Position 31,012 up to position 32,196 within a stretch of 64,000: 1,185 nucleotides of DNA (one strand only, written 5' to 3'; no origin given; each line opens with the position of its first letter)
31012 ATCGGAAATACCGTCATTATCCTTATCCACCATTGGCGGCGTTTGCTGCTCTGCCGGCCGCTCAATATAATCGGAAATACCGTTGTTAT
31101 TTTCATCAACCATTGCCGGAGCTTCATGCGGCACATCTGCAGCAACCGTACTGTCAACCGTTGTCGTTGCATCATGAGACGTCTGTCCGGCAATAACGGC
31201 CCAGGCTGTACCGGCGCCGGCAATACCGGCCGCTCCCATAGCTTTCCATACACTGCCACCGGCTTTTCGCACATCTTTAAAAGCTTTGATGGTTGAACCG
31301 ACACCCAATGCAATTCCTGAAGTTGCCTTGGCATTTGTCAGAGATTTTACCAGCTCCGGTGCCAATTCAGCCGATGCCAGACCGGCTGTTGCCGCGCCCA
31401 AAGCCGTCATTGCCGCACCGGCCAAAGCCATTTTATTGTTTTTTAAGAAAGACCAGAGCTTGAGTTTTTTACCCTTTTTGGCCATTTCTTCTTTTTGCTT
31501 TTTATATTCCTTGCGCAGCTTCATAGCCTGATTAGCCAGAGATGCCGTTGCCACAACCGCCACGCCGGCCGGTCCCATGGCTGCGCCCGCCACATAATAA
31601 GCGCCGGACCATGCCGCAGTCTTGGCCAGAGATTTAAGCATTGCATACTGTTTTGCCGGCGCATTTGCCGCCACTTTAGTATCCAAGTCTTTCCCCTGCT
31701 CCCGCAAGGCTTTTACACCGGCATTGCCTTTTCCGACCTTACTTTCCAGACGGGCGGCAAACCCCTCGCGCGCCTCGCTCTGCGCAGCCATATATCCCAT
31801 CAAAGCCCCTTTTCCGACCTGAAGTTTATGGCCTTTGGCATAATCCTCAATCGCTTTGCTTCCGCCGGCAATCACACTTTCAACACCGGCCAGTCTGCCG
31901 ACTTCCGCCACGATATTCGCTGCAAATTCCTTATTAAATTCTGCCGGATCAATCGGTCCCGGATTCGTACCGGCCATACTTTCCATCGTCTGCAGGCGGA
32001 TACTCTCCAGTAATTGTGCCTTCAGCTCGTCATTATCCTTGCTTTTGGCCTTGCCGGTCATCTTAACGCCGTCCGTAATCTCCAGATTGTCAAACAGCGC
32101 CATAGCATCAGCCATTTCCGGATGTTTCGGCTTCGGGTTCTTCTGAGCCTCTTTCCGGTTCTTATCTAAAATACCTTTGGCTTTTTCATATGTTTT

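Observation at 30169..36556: Tandem pair of giant paralogous proteins sharing a glycine-zipper double-hairpin membrane core (candidate secreted effector/translocon family)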

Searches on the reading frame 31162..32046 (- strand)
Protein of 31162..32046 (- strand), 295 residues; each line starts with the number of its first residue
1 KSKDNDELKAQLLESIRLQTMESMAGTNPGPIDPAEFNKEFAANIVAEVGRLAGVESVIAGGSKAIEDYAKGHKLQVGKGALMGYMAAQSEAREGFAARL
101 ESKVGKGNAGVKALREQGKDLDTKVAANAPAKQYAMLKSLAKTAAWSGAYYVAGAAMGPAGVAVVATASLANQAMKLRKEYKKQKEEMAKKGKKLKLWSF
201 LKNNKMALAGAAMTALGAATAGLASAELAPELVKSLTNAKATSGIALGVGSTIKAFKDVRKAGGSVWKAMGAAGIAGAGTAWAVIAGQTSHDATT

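Call 20: search_solved_structures(query=A3, max_evalue=10)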
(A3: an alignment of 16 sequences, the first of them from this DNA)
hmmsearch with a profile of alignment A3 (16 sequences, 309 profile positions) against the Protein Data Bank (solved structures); distinct sequences matched with E-value up to 10: 3.
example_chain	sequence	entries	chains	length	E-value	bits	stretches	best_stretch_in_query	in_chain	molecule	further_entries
4rfx_A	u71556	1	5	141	0.71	12.3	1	94-138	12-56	Dynactin subunit 1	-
8uy7_A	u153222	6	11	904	1.3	11.5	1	212-280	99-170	Magnesium-transporting ATPase, P-type 1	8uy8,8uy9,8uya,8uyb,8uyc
1bt0_A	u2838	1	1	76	1.6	11.2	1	103-142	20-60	PROTEIN (UBIQUITIN-LIKE PROTEIN 7, RUB1)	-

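Call 35: search_protein_representatives(alignment_id=A3)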
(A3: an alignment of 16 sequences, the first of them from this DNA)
Query: 16 sequences, 309 profile positions. Proteins with E-value up to 0.001 (for the whole library): 155; up to 1e-10: 84; up to 1e-30: 10. The best 150 are listed.
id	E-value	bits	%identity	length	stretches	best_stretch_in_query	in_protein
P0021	4.4e-136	469.6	-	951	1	2-308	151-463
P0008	1.4e-113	395.8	-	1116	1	2-308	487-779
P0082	1.8e-71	257.4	-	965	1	2-298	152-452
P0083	7.5e-43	163.4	-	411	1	171-308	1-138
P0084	1.6e-35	139.4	-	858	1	9-287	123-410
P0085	4.0e-35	138.0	-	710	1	6-295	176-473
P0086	5.7e-33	130.9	-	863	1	6-302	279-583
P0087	7.1e-32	127.3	-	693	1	6-300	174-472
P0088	2.2e-31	125.7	-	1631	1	12-299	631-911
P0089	3.2e-31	125.2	-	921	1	5-297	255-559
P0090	1.4e-30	123.0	-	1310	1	28-303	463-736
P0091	2.1e-30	122.5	-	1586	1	24-300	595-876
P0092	5.8e-30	121.1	-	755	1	11-297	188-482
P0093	8.0e-29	117.3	-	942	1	6-299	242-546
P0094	5.9e-28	114.5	-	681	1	4-302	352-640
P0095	7.7e-27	110.8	-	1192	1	4-301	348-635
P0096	1.3e-26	110.1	-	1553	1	25-303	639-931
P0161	5.7e-12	62.0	-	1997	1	4-303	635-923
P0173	8.1e-10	54.9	-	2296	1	25-257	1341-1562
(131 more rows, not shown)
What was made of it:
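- Checked: A joint profile scores members of the B and A families at E=4e-136 and 1e-114 (call 35).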

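Call 38: search_protein_families(library=pfam, alignment_id=A5, max_evalue=0.001)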
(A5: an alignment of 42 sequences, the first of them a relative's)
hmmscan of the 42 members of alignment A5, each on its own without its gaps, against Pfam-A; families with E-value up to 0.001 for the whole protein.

A. member 1, P0082 (965 aa): 0 families

B. families by the number of members that match (of 42 scanned): 3 families
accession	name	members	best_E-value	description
PF02095.21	Extensin_1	3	7e-11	Extensin-like protein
PF07382.16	HC2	1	7.7e-05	Histone H1-like nucleoprotein HC2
PF05823.17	Gp-FAR-1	1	0.00019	Nematode fatty acid retinoid binding protein (Gp-FAR-1)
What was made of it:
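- Tried and rejected: Pfam on 42 full-length relatives gave only low-complexity hits (Extensin-like, HC2) (call 38).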

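Call 40: find_related_loci(query=A3, collection=genome_contigs, flank=10000)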
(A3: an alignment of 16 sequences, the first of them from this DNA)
Query A3 (295 aa) in genome_contigs; peptide patterns used: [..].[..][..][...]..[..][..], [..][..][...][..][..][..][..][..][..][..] (x = any residue, [..] = any of these).
482 stretches matched a pattern; 6 encode a relative of the query (tblastn E <= 1e-3); 6 distinct loci.
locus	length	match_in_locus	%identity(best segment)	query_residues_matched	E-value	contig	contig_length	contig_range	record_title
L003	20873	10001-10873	86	1-291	3e-168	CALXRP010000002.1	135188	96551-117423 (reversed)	MAG: uncultured Alphaproteobacteria bacterium isolate BRZ_BN__bin26 genome assembly, contig: BRZ_BN__NODE_150_length_135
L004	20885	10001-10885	91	1-295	3e-153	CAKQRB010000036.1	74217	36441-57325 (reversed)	MAG: uncultured Alphaproteobacteria bacterium isolate REFINED_METABAT215_TOP10_CONTIGS_1500_ASSEMBLY_K127_MEGAHIT__Hadza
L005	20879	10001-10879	91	1-293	2e-152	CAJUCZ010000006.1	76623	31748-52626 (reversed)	MAG TPA_asm: uncultured Alphaproteobacteria bacterium isolate MGBC133411 genome assembly, contig: MGBC133411.6, whole ge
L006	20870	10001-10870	86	1-290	1e-148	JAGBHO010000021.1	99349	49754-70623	MAG: Alphaproteobacteria bacterium isolate RGIG9125 Water_deer_Rectum.Co__c480619, whole genome shotgun sequence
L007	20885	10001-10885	84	1-295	1e-145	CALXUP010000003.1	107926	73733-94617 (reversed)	MAG: uncultured Alphaproteobacteria bacterium isolate BRZ_ER__bin57 genome assembly, contig: BRZ_ER__NODE_238_length_107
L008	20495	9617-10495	84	1-293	2e-144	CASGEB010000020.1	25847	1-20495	uncultured proteobacterium isolate T5_L3_314314_idba_bin.18 genome assembly, contig: T5_L3_314314_idba_bin.18.fa_scaffol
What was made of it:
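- Tried and rejected: Found only six close relatives, so the taxonomy of distant members stays unresolved (call 40).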

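Call 42: find_encoding_contigs(protein=P0084, flank=8000, max_places=2)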
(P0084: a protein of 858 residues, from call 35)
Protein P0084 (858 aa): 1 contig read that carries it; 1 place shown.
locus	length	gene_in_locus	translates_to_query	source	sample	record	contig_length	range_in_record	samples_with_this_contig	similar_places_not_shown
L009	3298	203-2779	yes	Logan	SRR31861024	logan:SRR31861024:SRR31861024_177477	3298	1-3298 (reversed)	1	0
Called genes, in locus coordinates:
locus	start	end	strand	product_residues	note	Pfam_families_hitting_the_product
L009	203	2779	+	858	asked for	-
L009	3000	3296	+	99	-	?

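Call 43: find_encoding_contigs(protein=P0088, flank=8000, max_places=2)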
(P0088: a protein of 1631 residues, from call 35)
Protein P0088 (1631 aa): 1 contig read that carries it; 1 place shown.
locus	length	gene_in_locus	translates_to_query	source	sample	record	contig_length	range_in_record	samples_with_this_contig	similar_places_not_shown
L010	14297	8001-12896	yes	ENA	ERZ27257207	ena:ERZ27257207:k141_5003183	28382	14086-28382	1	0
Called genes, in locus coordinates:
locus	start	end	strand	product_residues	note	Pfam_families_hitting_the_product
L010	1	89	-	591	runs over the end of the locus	PF01336:tRNA_anti-codon, PF00152:tRNA-synt_2, PF02938:GAD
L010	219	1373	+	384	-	PF01612:DNA_pol_A_exo1, PF00570:HRDC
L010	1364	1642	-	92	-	PF01022:HTH_5, PF12802:MarR_2 (weak), PF12840:HTH_20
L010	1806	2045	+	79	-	PF02609:Exonuc_VII_S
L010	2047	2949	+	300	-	PF00348:polyprenyl_synt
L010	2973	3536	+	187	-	-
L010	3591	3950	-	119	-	-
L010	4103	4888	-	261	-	-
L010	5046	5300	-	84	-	-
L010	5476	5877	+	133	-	-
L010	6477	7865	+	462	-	PF00209:SNF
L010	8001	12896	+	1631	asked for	-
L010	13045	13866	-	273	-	PF04055:Radical_SAM (weak)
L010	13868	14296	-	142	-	?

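Call 45: list_cluster_members(proteins=[P0082, P0085, P0086, P0088, P0090, P0091, P0095, P0096, P0161, P0173])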
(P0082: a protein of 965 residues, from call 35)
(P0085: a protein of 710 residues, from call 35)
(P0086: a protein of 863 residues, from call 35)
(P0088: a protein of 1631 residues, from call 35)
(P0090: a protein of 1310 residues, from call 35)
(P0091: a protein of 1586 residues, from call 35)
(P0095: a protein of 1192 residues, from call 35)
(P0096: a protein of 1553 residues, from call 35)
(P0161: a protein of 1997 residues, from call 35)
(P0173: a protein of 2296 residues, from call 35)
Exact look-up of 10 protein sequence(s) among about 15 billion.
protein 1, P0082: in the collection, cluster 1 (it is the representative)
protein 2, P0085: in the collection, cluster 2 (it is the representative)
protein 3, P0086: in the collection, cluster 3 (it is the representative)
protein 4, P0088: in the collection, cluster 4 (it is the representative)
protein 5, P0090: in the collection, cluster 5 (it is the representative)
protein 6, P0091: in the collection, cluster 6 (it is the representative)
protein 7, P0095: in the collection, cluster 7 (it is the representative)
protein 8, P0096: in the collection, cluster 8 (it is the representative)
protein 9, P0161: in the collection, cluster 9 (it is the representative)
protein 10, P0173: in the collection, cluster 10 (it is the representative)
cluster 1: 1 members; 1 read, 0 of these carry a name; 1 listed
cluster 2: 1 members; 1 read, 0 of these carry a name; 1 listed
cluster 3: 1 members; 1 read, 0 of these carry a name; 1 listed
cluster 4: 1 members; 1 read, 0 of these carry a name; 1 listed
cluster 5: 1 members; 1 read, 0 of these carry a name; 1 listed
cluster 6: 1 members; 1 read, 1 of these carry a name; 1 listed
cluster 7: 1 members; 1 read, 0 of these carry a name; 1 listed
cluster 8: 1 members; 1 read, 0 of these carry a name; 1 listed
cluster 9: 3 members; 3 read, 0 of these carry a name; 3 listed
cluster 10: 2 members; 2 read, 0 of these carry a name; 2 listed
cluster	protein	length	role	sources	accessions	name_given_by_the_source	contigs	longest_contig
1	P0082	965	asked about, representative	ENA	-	-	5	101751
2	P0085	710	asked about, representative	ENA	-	-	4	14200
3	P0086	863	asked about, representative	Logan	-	-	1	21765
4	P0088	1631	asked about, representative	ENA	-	-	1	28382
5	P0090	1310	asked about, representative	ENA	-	-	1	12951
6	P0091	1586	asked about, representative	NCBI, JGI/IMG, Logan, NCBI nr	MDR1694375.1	MAG: hypothetical protein LBR70_04195 [Lactobacillaceae bacterium] | hypothetical protein | hypothetical protein [Lactobacillaceae bacterium]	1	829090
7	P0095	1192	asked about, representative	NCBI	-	-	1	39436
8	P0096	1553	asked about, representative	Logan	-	-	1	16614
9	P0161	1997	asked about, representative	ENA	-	-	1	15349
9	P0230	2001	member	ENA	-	-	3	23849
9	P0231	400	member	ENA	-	-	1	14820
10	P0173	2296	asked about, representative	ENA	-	-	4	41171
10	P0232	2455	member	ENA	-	-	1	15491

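Call 46: find_encoding_contigs(protein=P0091, flank=10000, max_places=1)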
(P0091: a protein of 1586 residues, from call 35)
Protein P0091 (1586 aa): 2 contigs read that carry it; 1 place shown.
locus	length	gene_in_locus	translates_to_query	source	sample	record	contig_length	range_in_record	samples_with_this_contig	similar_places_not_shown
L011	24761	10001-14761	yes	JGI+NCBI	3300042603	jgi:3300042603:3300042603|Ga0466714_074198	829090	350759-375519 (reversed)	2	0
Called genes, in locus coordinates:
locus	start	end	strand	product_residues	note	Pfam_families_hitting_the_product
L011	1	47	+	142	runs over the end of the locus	-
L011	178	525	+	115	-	-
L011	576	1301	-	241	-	PF00588:SpoU_methylase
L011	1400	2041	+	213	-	PF00551:Formyl_trans_N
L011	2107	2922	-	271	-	PF06414:Zeta_toxin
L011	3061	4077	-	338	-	PF01073:3Beta_HSD, PF01370:Epimerase, PF02719:Polysacc_synt_2, PF04321:RmlD_sub_bind, PF07993:NAD_binding_4 (weak), PF16363:GDP_Man_Dehyd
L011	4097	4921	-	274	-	PF01370:Epimerase, PF02719:Polysacc_synt_2 (faint), PF04321:RmlD_sub_bind, PF16363:GDP_Man_Dehyd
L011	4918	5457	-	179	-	PF00908:dTDP_sugar_isom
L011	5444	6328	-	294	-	PF00483:NTP_transferase, PF12804:NTP_transf_3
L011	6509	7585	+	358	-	PF01041:DegT_DnrJ_EryC1, PF00155:Aminotran_1_2, PF01053:Cys_Met_Meta_PP (weak), PF01212:Beta_elim_lyase, PF00266:Aminotran_5 (weak)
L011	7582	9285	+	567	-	PF00535:Glycos_transf_2, PF13641:Glyco_tranf_2_3, PF04230:PS_pyruv_trans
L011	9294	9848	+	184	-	PF00132:Hexapep (weak)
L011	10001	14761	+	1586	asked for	-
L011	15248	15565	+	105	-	-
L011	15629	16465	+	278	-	-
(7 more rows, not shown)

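Call 47: find_encoding_contigs(protein=P0173, flank=10000, max_places=1)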
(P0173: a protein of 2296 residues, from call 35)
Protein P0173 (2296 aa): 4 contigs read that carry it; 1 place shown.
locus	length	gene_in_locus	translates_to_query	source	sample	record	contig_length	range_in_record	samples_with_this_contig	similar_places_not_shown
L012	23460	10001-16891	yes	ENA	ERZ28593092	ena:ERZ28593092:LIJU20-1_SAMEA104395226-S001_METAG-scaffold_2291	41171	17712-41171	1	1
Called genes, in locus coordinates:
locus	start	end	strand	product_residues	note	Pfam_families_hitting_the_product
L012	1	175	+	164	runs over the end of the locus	-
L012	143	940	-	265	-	PF05656:DUF805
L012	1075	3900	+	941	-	PF00005:ABC_tran (faint), PF02463:SMC_N (faint), PF13191:AAA_16 (faint), PF13555:AAA_29 (faint), PF20703:nSTAND1 (faint), PF17760:UvrA_inter, PF17755:UvrA_DNA-bind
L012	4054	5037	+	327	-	-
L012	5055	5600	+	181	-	PF04011:LemA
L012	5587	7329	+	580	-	PF09972:DUF2207, PF20990:DUF2207_C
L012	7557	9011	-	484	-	PF13598:DUF4139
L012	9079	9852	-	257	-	-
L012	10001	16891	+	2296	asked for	-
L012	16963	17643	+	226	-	-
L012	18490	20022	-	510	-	PF13429:TPR_15, PF13424:TPR_12, PF00515:TPR_1, PF07719:TPR_2, PF13414:TPR_11, PF13424:TPR_12, PF12895:ANAPC3, PF14559:TPR_19, +20 more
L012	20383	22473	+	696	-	-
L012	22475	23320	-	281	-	PF12710:HAD (faint)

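Call 54: search_solved_structures(query=A6, max_evalue=10)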
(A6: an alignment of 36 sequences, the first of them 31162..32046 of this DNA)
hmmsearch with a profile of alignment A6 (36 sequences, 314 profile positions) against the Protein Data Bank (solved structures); distinct sequences matched with E-value up to 10: 5.
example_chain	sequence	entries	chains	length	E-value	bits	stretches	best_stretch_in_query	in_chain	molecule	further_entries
8w6e_A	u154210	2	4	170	0.21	14.2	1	106-154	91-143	HBC599 in complex with wFAP1.1 | wFAP1.1 structure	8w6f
1uuq_A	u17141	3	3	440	0.29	13.7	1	60-134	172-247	MANNOSYL-OLIGOSACCHARIDE GLUCOSIDASE | MAN5A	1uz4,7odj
9l5r_c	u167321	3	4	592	1.9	11.1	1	133-152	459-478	Delta(14)-sterol reductase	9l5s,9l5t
7muc_AF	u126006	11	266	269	4.2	9.9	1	48-123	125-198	DotF | IcmG (DotF)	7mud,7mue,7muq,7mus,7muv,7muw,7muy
8aaf_a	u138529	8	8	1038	7.2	9.2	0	64-150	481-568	Ribosome quality control complex subunit 2 | RQC2 isoform 1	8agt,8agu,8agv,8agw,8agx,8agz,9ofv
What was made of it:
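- Tried and rejected: Searches with two profiles gave nothing below E=0.2 (calls 20, 54).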

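Call 58: find_encoding_contigs(protein=P0095, flank=10000, max_places=1)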
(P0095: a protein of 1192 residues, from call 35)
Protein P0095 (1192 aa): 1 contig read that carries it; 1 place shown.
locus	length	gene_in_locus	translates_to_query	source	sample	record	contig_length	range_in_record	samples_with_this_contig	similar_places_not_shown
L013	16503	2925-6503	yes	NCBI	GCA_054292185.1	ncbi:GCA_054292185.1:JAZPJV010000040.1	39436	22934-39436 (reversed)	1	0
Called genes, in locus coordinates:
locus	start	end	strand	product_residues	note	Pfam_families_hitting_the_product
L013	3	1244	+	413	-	?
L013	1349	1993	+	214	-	PF00702:Hydrolase, PF12710:HAD (weak), PF13419:HAD_2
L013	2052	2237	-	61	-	-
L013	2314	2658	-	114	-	-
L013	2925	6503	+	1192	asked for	-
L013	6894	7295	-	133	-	-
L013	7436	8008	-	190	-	-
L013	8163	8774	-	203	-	-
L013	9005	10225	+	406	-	PF19353:DUF5930 (faint), PF01551:Peptidase_M23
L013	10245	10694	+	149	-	PF04519:Bactofilin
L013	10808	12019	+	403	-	PF00460:Flg_bb_rod, PF22692:LlgE_F_G_D1 (weak), PF07559:FlgE_D2, PF06429:Flg_bbr_C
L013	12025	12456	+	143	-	PF04138:GtrA_DPMS_TM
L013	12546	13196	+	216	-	-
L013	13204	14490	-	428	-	PF06258:Mito_fiss_Elm1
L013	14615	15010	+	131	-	-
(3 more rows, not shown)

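Call 59: find_encoding_contigs(protein=P0086, flank=10000, max_places=1)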
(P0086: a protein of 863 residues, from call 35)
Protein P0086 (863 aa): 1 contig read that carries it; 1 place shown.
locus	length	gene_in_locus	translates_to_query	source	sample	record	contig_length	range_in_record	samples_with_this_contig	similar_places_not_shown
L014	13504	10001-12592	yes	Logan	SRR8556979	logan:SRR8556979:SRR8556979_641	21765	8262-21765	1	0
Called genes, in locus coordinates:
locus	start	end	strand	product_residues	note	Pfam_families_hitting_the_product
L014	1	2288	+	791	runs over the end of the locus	PF12794:MscS_TM (weak), PF00924:MS_channel_2nd, PF21082:MS_channel_3rd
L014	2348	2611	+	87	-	-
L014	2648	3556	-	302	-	PF00389:2-Hacid_dh, PF02826:2-Hacid_dh_C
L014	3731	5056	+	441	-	PF01595:CNNM, PF00571:CBS, PF03471:CorC_HlyC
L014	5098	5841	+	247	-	PF06691:DUF1189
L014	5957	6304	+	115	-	-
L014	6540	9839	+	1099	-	-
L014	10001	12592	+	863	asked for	-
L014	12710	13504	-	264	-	?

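Call 61: predict_structure(alignment_id=A6)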
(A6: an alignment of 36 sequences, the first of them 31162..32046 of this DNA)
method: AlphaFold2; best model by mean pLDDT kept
length: 295 residues; sequences in the alignment: 36
mean_pLDDT: 73.2   pTM: 0.62
mean pLDDT of the five models: 73.2, 72.8, 71.2, 69.5, 68.2
residues with pLDDT >= 90: 78; 70-90: 106; 50-70: 51; < 50: 60
segments of 3 or more residues with pLDDT < 50: 222-229, 231-252, 269-295
pLDDT, mean of each block of 10 residues (from residue 1): 80 96 86 92 87 80 77 87 90 92 93 95 91 84 64 67 69 78 90 90 73 54 47 42 39 56 59 42 39 38
secondary structure, 60 per line:
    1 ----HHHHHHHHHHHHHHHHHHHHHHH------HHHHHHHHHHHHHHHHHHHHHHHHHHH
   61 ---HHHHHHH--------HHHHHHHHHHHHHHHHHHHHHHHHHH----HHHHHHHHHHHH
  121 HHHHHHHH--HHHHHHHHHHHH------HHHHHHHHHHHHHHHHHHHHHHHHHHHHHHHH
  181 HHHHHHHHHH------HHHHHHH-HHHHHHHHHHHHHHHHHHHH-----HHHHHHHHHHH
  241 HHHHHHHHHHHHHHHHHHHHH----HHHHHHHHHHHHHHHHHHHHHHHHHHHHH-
elements in order: H5-27 H34-60 H64-70 H79-104 H109-128 H131-142 H149-190 H197-203 H205-224 H230-261 H266-294
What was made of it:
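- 31609..32046 (-): A residues 486-631: amphipathic helical half of the core. AF2 with a 36-sequence family alignment, pLDDT 77-96 (call 61).
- Checked: AlphaFold2 models the first segment plus the basic stretch as one continuous helix, with only moderate confidence (call 61).
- AF2 models helix 1 plus the basic stretch as one straight helix, not a hairpin (call 61).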

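Call 72: fold_search(model_id=the predicted structure, library=viral)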
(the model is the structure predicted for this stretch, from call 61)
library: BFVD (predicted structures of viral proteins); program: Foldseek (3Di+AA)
matches with E <= 10: 36; with E <= 0.001: 0
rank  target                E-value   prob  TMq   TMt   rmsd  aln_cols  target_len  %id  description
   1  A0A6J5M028            1.2e+00  0.18  0.22  0.10  20.5       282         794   15  Uncharacterized protein [uncultured Caudovirales phage]
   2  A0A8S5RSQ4            1.2e+00  0.08  0.17  0.11  24.3       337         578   14  Minor tail protein (Fragment) [Siphoviridae sp. ctFBb37]
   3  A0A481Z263            2.5e+00  0.16  0.28  0.17  22.0       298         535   10  Uncharacterized protein [Pithovirus LCPAC101]
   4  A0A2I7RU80            3.5e+00  0.03  0.14  0.07  36.6       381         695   15  (no name in the UniProt tables at hand)
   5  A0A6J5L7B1            3.8e+00  0.14  0.14  0.08  13.4       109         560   12  LysM domain [uncultured Caudovirales phage]
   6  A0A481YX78            4.0e+00  0.11  0.20  0.27  17.0       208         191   13  Uncharacterized protein [Marseillevirus LCMAC201]
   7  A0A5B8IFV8            4.2e+00  0.08  0.15  0.13  24.6       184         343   13  Uncharacterized protein [Mimiviridae sp. ChoanoV1]
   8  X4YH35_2              4.2e+00  0.03  0.16  0.09  19.1       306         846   15  Tape measure protein [Lactococcus phage P162]
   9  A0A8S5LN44            4.3e+00  0.03  0.12  0.14  19.3       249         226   13  Uncharacterized protein [Siphoviridae sp. ctDuC3]
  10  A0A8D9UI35            4.7e+00  0.04  0.16  0.05  20.7       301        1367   12  (no name in the UniProt tables at hand)
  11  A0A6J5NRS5            5.2e+00  0.03  0.16  0.09  25.1       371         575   13  Uncharacterized protein (Fragment) [uncultured Caudovirales phage]
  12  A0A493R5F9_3          5.4e+00  0.06  0.24  0.08  23.0       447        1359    9  Pp1a [Alphacoronavirus UKRn3]
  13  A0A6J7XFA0            5.7e+00  0.03  0.16  0.07  26.5       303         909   18  Uncharacterized protein [uncultured Caudovirales phage]
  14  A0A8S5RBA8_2          5.9e+00  0.04  0.16  0.06  36.4       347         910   11  Chromosome segregation ATPase [virus sp. ctmTa7]
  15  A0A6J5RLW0            5.9e+00  0.02  0.14  0.07  36.4       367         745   12  Peptidase M23 (Fragment) [uncultured Caudovirales phage]
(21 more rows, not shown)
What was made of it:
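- A few tape-measure proteins appear among BFVD hits, at E>1 (call 72).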

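Call 82: find_homologous_proteins(query=A6, max_evalue=0.00001)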
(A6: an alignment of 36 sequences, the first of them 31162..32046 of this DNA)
Query A6 (36 sequences) (295 aa, profile of the alignment): 2 proteins with E <= 0.00001 among 8000 candidates.
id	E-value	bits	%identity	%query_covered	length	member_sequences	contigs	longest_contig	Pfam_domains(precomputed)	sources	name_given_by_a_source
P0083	2.1e-24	105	74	47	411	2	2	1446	-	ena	-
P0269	3.5e-12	64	50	4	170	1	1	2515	-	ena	-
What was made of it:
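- Tried and rejected: Returned only two fragments (call 82).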

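Call 84: search_dna_similar(query=window:31162-32046:-, collection=plasmids, mode=protein, max_evalue=0.001)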
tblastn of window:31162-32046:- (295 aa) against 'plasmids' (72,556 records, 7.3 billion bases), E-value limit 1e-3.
No match.

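Call 85: search_dna_similar(query=window:31162-32046:-, collection=phages, mode=protein, max_evalue=0.001)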
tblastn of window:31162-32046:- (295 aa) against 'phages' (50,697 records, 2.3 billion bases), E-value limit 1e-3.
No match.
